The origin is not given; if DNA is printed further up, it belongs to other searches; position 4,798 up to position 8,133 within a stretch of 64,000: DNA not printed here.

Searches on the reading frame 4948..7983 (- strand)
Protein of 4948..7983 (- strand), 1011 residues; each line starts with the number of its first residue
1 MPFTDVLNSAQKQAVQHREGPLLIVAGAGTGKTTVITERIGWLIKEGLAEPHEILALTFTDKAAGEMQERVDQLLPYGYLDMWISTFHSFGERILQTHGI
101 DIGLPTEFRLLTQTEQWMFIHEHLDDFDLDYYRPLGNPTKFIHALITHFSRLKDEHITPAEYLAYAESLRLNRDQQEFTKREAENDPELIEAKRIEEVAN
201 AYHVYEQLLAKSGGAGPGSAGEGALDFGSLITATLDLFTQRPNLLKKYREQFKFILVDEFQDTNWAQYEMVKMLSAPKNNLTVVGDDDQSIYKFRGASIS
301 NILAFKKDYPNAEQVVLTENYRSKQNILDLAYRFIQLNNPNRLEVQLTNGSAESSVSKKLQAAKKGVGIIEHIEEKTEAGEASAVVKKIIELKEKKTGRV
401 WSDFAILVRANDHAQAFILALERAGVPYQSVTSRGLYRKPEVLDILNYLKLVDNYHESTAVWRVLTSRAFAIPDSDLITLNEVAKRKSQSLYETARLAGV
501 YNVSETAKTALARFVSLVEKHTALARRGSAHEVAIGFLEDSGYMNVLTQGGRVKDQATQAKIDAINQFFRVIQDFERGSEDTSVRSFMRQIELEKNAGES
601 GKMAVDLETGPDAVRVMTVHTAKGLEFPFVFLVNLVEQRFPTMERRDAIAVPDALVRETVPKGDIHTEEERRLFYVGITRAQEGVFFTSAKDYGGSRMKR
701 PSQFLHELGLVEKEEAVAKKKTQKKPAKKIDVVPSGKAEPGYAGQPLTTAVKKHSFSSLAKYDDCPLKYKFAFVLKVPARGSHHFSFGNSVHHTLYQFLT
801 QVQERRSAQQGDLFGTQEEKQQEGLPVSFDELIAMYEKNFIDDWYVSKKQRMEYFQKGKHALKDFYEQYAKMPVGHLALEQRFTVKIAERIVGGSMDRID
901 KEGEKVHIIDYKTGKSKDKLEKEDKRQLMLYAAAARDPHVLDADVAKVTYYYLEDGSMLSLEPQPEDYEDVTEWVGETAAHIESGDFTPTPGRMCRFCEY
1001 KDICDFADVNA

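Call 69: search_protein_families(library=pfam, proteins=[window:4948-7983:-], max_evalue=0.001)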
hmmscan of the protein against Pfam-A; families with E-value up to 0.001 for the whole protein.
window:4948-7983:- (1011 aa): 9 families
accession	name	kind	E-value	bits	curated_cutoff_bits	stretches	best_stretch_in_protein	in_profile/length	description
PF00580.27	UvrD-helicase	-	1.2e-78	265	23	1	7-310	1-271/271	UvrD/REP helicase N-terminal domain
PF13361.12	UvrD_C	-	6.7e-53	180.8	25.6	1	315-691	1-349/350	UvrD-like helicase C-terminal domain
PF12705.13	PDDEXK_1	-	3.6e-34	119.2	22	1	755-1005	3-247/247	PD-(D/E)XK nuclease superfamily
PF13245.12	AAA_19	-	1.7e-25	90.2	25.1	1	11-295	1-134/134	AAA domain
PF13538.12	UvrD_C_2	-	6e-12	45.7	27.4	1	614-646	2-35/52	UvrD-like helicase C-terminal domain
PF10926.14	DUF2800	-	1.5e-09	37.9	21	1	754-1005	4-233/368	Protein of unknown function (DUF2800)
PF13604.12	AAA_30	-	1.3e-07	32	27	1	7-71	2-66/191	AAA domain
PF01930.23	Cas_Cas4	-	3.1e-05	24.6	22.7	1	890-1004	50-158/160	Domain of unknown function DUF83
PF01443.25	Viral_helicase1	-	3.7e-05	24.1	21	0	248-305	57-112/228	Viral superfamily 1 RNA helicase core domain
